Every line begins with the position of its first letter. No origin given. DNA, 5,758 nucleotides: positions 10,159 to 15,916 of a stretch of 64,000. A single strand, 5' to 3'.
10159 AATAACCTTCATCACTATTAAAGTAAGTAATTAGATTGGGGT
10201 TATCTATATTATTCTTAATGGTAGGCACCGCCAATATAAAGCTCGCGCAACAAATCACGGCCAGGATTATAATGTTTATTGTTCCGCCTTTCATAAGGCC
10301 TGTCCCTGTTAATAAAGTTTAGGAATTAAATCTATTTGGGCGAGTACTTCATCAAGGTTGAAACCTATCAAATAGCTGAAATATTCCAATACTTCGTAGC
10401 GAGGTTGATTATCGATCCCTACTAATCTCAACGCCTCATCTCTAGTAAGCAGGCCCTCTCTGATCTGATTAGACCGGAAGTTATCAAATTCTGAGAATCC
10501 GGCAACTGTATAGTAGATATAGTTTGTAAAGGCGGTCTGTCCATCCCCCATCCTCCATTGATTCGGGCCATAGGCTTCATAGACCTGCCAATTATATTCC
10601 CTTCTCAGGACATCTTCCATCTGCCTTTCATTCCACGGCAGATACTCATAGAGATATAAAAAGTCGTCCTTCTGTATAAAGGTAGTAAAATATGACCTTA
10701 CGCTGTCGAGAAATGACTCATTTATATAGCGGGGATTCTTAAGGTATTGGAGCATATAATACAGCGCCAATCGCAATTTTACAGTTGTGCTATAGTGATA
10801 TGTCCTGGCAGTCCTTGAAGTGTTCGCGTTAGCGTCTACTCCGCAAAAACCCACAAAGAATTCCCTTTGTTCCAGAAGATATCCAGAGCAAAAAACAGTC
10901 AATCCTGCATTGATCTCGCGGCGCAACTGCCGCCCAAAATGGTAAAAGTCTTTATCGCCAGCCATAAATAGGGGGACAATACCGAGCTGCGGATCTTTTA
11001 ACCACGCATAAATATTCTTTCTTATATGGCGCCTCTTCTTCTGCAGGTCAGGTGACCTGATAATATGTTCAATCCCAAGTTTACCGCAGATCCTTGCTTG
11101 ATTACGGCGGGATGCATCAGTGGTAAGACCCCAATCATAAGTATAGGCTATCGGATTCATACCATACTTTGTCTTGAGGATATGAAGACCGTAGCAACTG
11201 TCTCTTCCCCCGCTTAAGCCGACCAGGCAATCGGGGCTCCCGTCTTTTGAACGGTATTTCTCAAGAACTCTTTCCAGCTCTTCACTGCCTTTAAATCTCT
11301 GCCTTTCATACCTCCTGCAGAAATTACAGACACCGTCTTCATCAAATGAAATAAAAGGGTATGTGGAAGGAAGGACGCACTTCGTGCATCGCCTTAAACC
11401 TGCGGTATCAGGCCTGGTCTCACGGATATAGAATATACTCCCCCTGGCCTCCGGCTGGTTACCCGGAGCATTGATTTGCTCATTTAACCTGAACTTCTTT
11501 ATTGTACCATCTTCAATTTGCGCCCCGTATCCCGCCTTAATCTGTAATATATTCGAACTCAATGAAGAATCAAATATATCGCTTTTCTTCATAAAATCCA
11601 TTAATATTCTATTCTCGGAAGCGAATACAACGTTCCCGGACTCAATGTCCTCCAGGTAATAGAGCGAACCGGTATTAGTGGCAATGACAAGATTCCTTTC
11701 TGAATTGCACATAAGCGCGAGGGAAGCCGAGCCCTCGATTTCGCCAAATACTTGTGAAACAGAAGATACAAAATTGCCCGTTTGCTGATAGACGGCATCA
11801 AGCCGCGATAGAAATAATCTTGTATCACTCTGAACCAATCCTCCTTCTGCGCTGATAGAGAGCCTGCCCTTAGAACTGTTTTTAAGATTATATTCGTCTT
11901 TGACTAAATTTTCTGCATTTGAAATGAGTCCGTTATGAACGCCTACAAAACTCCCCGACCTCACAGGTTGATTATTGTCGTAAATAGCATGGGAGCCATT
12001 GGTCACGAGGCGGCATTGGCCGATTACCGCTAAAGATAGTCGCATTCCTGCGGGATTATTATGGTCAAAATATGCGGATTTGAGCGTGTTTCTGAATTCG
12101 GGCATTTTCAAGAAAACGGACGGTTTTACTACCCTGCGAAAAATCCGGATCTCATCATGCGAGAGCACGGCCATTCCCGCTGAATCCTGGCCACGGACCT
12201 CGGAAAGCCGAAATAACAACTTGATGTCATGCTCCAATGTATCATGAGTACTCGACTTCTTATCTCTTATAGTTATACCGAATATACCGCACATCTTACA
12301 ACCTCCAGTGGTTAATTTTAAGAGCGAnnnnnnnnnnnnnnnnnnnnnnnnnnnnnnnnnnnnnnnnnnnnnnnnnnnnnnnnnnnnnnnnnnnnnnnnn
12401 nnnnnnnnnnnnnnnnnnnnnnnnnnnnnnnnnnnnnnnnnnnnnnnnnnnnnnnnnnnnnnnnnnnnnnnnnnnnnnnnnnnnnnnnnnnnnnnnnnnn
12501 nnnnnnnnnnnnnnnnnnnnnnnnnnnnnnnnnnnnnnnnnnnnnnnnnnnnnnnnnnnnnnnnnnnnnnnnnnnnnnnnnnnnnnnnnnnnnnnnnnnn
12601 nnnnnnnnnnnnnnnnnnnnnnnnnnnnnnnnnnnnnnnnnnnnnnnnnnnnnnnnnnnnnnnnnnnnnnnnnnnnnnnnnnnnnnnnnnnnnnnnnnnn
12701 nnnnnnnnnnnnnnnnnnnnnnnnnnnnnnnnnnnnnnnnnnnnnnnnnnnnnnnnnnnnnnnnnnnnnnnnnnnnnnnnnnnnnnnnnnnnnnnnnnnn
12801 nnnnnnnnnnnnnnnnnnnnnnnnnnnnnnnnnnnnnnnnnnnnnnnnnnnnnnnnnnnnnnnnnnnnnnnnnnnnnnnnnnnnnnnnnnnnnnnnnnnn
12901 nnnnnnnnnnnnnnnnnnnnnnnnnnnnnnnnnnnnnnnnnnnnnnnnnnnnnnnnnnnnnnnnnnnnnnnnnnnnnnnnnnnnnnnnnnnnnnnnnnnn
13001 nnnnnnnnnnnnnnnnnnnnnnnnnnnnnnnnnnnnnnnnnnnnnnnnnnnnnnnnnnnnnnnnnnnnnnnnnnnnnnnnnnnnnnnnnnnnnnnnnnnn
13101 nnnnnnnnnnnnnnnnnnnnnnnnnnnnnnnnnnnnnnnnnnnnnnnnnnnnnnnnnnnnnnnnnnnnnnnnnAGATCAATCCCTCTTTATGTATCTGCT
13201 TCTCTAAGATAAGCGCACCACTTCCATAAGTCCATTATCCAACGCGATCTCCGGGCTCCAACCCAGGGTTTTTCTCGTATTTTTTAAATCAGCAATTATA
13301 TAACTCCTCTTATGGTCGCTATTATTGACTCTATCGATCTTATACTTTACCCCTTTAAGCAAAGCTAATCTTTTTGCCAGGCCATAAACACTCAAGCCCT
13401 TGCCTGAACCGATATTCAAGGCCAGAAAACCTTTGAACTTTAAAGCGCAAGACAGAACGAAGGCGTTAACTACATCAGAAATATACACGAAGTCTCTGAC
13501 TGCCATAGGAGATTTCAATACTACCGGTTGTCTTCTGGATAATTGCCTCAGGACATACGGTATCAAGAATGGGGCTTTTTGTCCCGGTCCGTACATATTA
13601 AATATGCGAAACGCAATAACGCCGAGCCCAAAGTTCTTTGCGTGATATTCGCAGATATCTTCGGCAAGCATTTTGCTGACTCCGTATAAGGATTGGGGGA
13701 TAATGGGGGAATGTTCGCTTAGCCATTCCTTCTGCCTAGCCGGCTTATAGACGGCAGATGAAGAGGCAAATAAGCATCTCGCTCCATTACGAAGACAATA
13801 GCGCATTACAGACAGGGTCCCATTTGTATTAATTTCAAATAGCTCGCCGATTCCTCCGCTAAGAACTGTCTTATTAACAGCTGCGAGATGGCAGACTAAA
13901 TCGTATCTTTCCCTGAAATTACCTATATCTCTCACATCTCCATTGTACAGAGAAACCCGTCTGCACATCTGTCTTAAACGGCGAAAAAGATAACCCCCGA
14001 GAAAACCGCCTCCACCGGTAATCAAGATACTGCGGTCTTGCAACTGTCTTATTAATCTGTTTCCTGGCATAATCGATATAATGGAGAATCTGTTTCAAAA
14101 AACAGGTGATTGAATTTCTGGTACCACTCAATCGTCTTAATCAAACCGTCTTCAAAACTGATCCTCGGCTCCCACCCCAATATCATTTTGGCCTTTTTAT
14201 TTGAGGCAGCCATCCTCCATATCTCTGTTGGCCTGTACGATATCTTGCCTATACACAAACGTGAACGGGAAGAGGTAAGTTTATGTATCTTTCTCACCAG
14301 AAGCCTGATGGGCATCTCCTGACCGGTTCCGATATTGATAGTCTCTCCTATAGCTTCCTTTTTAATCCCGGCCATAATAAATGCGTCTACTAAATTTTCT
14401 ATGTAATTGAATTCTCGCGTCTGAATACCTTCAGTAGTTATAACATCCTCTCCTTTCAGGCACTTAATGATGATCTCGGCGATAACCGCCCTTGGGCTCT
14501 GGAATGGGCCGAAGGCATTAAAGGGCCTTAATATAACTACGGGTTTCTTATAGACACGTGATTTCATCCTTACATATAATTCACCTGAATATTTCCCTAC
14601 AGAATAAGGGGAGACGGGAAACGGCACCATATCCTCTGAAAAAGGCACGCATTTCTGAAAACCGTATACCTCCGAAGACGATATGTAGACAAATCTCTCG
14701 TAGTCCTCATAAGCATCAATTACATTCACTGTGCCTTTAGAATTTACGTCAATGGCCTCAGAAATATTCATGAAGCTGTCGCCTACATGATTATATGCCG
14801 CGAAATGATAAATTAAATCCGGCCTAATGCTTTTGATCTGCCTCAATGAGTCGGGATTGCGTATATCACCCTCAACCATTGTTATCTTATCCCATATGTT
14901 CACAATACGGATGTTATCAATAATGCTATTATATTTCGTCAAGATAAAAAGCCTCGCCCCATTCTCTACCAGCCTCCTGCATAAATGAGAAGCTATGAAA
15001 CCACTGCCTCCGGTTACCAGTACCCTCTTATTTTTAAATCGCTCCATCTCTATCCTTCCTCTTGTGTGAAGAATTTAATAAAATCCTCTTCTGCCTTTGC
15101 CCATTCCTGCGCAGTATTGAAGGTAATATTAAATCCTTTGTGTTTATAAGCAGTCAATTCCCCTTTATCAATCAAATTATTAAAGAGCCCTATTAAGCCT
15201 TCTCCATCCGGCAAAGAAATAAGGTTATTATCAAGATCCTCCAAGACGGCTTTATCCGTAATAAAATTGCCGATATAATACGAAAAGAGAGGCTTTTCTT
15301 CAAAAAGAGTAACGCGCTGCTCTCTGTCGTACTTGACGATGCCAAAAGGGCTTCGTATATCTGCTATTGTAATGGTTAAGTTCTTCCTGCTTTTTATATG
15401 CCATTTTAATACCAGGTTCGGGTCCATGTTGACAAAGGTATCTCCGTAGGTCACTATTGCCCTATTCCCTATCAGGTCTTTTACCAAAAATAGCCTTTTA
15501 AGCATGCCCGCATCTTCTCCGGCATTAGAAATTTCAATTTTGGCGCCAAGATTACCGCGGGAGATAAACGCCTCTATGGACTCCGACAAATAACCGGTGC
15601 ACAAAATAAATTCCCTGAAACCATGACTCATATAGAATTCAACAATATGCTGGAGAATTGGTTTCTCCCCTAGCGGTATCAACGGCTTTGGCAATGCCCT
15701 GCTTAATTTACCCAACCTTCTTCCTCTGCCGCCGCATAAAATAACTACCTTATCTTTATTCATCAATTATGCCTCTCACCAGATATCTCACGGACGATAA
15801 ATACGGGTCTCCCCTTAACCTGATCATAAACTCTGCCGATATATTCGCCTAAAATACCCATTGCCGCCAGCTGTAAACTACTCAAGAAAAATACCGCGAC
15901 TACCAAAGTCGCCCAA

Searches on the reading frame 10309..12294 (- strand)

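Call 35: search_protein_families(library=pfam, proteins=[window:10309-12294:-], max_evalue=0.00001)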
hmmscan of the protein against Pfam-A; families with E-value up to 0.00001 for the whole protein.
window:10309-12294:- (661 aa): 2 families
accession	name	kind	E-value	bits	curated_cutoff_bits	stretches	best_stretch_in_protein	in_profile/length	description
PF13522.11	GATase_6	-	1.7e-06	28.5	27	1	90-227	13-130/130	Glutamine amidotransferase domain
PF13537.11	GATase_7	-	1.8e-06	28.4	25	0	106-232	11-122/123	Glutamine amidotransferase domain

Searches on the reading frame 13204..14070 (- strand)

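Call 35: search_protein_families(library=pfam, proteins=[window:13204-14070:-], max_evalue=0.00001)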
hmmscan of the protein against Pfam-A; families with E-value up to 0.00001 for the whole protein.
window:13204-14070:- (288 aa): 6 families
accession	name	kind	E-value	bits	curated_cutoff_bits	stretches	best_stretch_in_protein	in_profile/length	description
PF01370.27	Epimerase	-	8.4e-36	124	20.9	1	15-210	1-227/240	NAD dependent epimerase/dehydratase family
PF16363.11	GDP_Man_Dehyd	-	1.1e-25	91.2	27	1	37-283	52-331/332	GDP-mannose 4,6 dehydratase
PF01073.25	3Beta_HSD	-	2.1e-13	50.4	22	1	38-207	46-228/280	3-beta hydroxysteroid dehydrogenase/isomerase family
PF07993.18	NAD_binding_4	-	3.6e-10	39.9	20.1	1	49-156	82-204/258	Male sterility protein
PF04321.23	RmlD_sub_bind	-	1.1e-07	31.6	27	1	14-162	2-154/287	RmlD substrate binding domain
PF02719.21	Polysacc_synt_2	-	1.5e-06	28.1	20.2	0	56-244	78-252/293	Polysaccharide biosynthesis protein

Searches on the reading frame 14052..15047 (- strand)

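Call 35: search_protein_families(library=pfam, proteins=[window:14052-15047:-], max_evalue=0.00001)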
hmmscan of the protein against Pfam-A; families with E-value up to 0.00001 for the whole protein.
window:14052-15047:- (331 aa): 7 families
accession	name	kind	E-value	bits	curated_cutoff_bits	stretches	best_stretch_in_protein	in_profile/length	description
PF16363.11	GDP_Man_Dehyd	-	8.2e-54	183.7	27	1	10-303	1-330/332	GDP-mannose 4,6 dehydratase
PF01370.27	Epimerase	-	1.9e-49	168.7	20.9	1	9-240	1-240/240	NAD dependent epimerase/dehydratase family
PF01073.25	3Beta_HSD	-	9.1e-18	64.7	22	1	10-226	1-228/280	3-beta hydroxysteroid dehydrogenase/isomerase family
PF02719.21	Polysacc_synt_2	-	2.4e-16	60.2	20.2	1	9-260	1-249/293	Polysaccharide biosynthesis protein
PF04321.23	RmlD_sub_bind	-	2e-15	57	27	1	8-174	2-147/287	RmlD substrate binding domain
PF07993.18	NAD_binding_4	-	1e-09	38.4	20.1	1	11-179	1-208/258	Male sterility protein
PF13460.12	NAD_binding_10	-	7.9e-06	26.3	27.2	0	13-129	1-103/184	NAD(P)H-binding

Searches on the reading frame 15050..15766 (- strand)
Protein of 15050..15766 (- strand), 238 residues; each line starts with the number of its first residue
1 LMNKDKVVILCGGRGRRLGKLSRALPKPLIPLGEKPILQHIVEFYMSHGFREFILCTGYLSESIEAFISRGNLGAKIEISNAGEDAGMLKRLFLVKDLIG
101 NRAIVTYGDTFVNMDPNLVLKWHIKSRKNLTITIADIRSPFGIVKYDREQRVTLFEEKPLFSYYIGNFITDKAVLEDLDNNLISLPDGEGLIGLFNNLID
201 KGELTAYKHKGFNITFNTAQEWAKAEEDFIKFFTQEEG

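Call 35: search_protein_families(library=pfam, proteins=[window:15050-15766:-], max_evalue=0.00001)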
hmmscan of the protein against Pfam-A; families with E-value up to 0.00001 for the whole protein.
window:15050-15766:- (238 aa): 2 families
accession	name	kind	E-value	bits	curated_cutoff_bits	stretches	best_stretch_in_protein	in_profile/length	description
PF00483.29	NTP_transferase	-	8e-25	88.3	21.2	1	6-184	1-194/245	Nucleotidyl transferase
PF12804.13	NTP_transf_3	-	2e-09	38.3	27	1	7-70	1-57/160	MobA-like NTP transferase domain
